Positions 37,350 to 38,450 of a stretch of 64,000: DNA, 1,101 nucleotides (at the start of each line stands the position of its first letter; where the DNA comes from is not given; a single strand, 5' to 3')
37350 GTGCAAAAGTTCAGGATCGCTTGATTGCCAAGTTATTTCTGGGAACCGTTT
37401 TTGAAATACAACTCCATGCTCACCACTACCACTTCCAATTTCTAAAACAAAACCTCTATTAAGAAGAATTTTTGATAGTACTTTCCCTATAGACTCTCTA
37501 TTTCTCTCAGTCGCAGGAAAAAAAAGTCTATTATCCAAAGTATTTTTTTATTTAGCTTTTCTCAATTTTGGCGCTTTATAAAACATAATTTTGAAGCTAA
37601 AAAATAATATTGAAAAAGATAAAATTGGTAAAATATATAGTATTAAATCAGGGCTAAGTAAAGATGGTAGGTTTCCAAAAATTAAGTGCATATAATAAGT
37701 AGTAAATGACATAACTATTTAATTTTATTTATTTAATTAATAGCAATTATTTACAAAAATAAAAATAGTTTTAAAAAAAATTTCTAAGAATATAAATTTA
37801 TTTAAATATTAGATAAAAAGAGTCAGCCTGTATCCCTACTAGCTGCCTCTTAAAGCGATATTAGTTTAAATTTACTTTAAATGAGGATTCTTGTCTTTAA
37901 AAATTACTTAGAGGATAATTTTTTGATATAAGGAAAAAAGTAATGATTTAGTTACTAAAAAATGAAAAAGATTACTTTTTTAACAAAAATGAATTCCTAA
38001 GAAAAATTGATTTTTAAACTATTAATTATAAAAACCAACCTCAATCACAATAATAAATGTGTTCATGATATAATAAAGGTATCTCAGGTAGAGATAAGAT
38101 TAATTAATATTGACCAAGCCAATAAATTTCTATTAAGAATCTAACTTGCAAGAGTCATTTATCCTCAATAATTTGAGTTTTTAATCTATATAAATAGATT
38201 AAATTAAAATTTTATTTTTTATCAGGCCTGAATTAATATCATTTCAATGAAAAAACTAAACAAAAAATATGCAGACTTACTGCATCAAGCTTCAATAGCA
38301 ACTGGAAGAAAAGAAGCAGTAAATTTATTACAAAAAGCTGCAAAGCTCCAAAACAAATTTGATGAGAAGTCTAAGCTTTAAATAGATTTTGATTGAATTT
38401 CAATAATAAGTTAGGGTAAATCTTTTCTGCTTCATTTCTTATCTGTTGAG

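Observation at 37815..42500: Two inverted paralogous hairpin/U-tract RNA elements with an identical 11-nt loop core and compensatory stem changes flank the hli sub-cluster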

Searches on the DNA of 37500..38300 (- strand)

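Call 6: search_rna_families(source=window, start=37500, end=38300, threshold=evalue, max_evalue=10, show_alignments=5)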
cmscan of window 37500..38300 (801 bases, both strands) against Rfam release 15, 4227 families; matches with E-value up to 10: 4.
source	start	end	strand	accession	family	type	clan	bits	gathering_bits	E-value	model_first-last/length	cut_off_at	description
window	37876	37936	+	RF01586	snoR09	Gene; snRNA; snoRNA; CD-box;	-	22.2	50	1.6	1-84/84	no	small nucleolar RNA snoR09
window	37835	37914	+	RF01934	bxd_6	Gene; lncRNA;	-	17.3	50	1.6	1-93/93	no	Bithoraxoid conserved region 6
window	37693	37722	-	RF00837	mir-251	Gene; miRNA;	CL00135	15.5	45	5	1-61/61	no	microRNA mir-251 microRNA precursor family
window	37825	37906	-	RF02367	Yfr20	Gene; sRNA;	-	15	44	7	1-89/89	no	Cyanobacterial functional RNA 20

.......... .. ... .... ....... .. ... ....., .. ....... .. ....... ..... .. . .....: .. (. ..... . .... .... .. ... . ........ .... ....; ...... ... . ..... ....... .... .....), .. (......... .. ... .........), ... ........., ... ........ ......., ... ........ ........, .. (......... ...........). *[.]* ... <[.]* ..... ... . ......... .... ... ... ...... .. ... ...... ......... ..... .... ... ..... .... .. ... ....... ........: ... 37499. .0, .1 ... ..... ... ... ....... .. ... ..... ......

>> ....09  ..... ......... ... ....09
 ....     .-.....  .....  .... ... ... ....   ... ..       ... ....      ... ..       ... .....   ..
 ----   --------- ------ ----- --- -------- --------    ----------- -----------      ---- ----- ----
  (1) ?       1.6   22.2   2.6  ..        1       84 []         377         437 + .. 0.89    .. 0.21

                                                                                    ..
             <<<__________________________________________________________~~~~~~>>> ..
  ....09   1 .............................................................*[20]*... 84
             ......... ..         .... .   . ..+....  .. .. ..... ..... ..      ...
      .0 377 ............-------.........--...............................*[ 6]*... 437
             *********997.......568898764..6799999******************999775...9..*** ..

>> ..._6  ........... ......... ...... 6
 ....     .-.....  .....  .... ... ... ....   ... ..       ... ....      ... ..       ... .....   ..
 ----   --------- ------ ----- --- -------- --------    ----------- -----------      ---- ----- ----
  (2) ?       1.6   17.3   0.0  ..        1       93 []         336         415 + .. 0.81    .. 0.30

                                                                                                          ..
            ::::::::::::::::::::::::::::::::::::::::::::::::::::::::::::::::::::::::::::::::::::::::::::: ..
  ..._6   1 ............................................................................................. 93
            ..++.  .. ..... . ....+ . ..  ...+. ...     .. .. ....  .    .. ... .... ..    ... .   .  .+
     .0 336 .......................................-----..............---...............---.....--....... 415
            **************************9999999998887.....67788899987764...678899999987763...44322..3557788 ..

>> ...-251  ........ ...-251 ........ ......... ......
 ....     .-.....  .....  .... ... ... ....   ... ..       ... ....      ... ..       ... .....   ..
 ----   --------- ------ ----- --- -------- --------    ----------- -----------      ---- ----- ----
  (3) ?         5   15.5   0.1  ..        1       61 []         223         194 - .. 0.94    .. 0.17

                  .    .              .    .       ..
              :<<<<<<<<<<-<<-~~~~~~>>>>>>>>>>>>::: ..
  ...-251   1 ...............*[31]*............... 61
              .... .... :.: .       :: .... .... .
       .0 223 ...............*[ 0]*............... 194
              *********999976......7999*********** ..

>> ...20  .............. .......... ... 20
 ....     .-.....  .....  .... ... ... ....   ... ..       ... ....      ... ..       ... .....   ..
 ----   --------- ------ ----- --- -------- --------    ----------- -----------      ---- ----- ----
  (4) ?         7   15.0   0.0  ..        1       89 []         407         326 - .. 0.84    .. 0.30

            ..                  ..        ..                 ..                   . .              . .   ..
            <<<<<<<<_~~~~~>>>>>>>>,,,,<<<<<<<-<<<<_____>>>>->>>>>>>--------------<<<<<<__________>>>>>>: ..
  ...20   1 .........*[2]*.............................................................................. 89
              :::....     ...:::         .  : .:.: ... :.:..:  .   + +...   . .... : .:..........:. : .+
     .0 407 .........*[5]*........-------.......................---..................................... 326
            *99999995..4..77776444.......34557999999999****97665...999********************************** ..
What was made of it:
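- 37815..37911 (-): Yfr27-like sRNA gene (copy A): terminator hairpin 37849-37820, U tract 37819-37815, invariant AUCCUCAUUUA at 37888-37878. The 5' end near 37911 is inferred, not shown. Only 15 bits against Rfam Yfr20 (call 6).
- On Yfr20 (Rfam RF02367): Only the 3' hairpin aligns (call 6).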

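Call 48: build_rna_model(alignment_id=A2, structure=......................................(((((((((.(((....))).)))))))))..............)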
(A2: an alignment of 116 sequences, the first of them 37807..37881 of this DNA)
Model R1 built from alignment A2 (116 sequences, 82 columns); structure: as given.
model positions 75; base pairs 12; branch points 0; effective number of sequences 4.64; information 0.753 bits per position. Calibrated on 0.2 Mb of random sequence (short: E-values are rough).
structure used (alignment columns):
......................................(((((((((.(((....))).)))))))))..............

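Call 49: search_with_rna_model(model_id=R1, source=window, filters=off, max_evalue=10, show_alignments=4)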
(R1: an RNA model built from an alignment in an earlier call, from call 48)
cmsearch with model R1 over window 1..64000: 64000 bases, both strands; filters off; matches with E-value up to 10: 36.
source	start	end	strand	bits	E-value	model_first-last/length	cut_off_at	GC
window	42434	42508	+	77.1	1.8e-14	1-75/75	no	0.36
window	37807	37882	-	76.5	2.5e-14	1-75/75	no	0.3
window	37789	37862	+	30.6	0.00092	1-75/75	no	0.28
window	42453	42528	-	20.8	0.17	1-75/75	no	0.34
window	24503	24577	-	17.8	0.82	1-75/75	no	0.24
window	16978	17043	-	16.8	1.4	1-75/75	no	0.21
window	42335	42396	-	16.5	1.6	1-75/75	no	0.23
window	42511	42557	+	16.5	1.6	1-75/75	no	0.19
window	36466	36515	-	16.4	1.7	1-75/75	no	0.16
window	4893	4955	-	16.2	1.8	1-75/75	no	0.29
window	47569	47640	+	16.2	1.9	1-75/75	no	0.24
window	39800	39868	+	16.1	1.9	1-75/75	no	0.23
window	38322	38410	-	16.1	2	1-75/75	no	0.25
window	25827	25880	-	16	2.1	1-75/75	no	0.2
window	537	592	-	15.6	2.6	1-75/75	no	0.29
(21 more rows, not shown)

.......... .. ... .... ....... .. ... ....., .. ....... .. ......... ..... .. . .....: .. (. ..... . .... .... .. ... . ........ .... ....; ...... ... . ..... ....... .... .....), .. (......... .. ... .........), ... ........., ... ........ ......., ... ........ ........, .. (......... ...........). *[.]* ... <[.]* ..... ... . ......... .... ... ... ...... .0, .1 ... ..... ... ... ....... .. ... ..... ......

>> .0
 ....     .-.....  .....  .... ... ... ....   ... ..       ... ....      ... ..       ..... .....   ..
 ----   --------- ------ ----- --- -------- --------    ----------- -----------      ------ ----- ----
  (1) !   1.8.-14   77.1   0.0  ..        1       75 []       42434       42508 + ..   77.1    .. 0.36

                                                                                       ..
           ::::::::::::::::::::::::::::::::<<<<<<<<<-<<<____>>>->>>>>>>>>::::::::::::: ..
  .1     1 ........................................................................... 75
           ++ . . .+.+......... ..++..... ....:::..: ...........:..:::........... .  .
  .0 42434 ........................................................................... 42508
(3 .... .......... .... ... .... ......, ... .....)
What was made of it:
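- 37815..37911 (-): Model R1 76.5 bits at 37807-37882 (call 49).
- Checked: A covariance model of the family is decisive: it scores the two sites 77.1 and 76.5 bits (E about 2e-14), and the next independent hit in the 64 kb scores 17.8 bits (call 49).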

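Call 50: search_with_rna_model(model_id=R1, sources=[L125, L126, L127, L128, L129, L130, L131, L132, L133, L134, L093, L124, L083, L011, L073], max_evalue=1)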
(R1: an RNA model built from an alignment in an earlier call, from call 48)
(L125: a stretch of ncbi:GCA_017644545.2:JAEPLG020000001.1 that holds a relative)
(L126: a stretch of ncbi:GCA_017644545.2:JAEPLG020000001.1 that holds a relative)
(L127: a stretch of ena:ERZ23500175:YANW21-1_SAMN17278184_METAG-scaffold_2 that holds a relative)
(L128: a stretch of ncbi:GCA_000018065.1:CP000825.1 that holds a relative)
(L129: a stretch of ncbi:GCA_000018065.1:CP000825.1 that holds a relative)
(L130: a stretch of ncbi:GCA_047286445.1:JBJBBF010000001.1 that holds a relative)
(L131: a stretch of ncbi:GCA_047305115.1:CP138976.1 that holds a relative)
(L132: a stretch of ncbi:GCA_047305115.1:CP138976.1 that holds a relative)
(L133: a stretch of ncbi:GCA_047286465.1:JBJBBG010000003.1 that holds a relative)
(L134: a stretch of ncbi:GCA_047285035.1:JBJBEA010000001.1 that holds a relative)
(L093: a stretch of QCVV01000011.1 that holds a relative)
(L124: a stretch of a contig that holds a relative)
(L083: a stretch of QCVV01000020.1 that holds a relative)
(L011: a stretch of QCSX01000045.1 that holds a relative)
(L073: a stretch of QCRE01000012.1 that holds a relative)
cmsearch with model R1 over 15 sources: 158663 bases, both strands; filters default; matches with E-value up to 1: 21.
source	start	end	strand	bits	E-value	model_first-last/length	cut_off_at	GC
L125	5715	5789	-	88.4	1.2e-16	1-75/75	no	0.29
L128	5715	5789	-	81.5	4.4e-15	1-75/75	no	0.32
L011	3371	3445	+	80.3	8.2e-15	1-75/75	no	0.31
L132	5146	5222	-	74.2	2e-13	1-75/75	no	0.26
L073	2681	2756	+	74.2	2.1e-13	1-75/75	no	0.32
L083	4840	4913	+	72.9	4.2e-13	1-75/75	no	0.27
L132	7855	7929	+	72.7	4.6e-13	1-75/75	no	0.35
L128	7422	7493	+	68.2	4.9e-12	1-75/75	no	0.36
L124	1277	1351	-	66.7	1.1e-11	1-75/75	no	0.4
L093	6473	6547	+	63.3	6.9e-11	1-75/75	no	0.43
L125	7151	7220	+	57.5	1.5e-09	1-75/75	no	0.37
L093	2795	2866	-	39.6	1.9e-05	1-75/75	no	0.26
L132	5128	5201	+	28.3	0.0077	1-75/75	no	0.26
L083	4858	4932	-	26.7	0.018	1-75/75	no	0.27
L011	3390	3464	-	26.5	0.02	1-75/75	no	0.29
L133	9793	9860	-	25.7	0.031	1-75/75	no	0.22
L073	2701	2775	-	24.8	0.048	1-75/75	no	0.31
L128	5695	5770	+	24.1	0.071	1-75/75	no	0.29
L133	6636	6703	-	23.7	0.088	1-75/75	no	0.21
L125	5700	5770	+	20.6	0.44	1-75/75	no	0.32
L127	6582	6648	-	19.8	0.69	1-75/75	no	0.27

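Call 55: search_with_rna_model(model_id=R1, sources=[L135, L136, L137], max_evalue=1, show_alignments=3)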
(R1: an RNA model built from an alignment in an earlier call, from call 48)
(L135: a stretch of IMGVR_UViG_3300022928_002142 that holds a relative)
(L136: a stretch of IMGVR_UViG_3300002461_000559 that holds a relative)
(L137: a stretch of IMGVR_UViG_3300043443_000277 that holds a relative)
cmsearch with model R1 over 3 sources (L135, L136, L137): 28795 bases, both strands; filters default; matches with E-value up to 1: 0.
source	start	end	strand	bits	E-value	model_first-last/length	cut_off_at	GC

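Call 59: search_with_rna_model(model_id=R1, source=L138, max_evalue=0.01, show_alignments=2)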
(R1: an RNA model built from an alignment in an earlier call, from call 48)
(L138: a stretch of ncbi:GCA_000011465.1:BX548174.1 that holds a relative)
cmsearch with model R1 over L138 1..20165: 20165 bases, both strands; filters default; matches with E-value up to 0.01: 3.
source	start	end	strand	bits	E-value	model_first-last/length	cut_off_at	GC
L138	9714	9790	+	74.2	2.6e-14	1-75/75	no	0.26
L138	7007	7081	-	72.7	5.8e-14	1-75/75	no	0.35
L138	9735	9808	-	28.3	0.00098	1-75/75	no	0.26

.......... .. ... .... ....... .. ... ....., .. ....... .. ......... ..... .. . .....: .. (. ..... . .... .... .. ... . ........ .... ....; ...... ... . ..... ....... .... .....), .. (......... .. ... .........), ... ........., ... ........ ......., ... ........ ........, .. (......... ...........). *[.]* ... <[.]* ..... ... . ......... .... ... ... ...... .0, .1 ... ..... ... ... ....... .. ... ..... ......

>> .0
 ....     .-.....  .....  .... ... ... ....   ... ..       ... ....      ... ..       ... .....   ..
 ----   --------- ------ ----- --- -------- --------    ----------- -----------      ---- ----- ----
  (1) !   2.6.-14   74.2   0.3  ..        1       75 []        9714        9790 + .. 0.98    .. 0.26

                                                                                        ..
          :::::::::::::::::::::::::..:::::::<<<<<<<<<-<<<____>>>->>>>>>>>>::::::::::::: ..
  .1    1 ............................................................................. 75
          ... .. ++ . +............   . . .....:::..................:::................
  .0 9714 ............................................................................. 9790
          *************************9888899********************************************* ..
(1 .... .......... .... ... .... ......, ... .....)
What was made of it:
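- In the same locus the copy-A-type module falls at 1333758-1333834 on the minus strand (call 59). MED4 adds a further A-U to G-C change (call 59).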

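Call 60: search_rna_families(source=L138, threshold=gathering)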
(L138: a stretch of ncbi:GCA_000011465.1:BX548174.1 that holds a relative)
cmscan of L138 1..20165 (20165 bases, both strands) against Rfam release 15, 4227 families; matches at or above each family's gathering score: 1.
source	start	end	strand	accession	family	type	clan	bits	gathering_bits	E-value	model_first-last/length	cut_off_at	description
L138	7025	7113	-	RF02367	Yfr20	Gene; sRNA;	-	106.9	44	5.2e-19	1-89/89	no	Cyanobacterial functional RNA 20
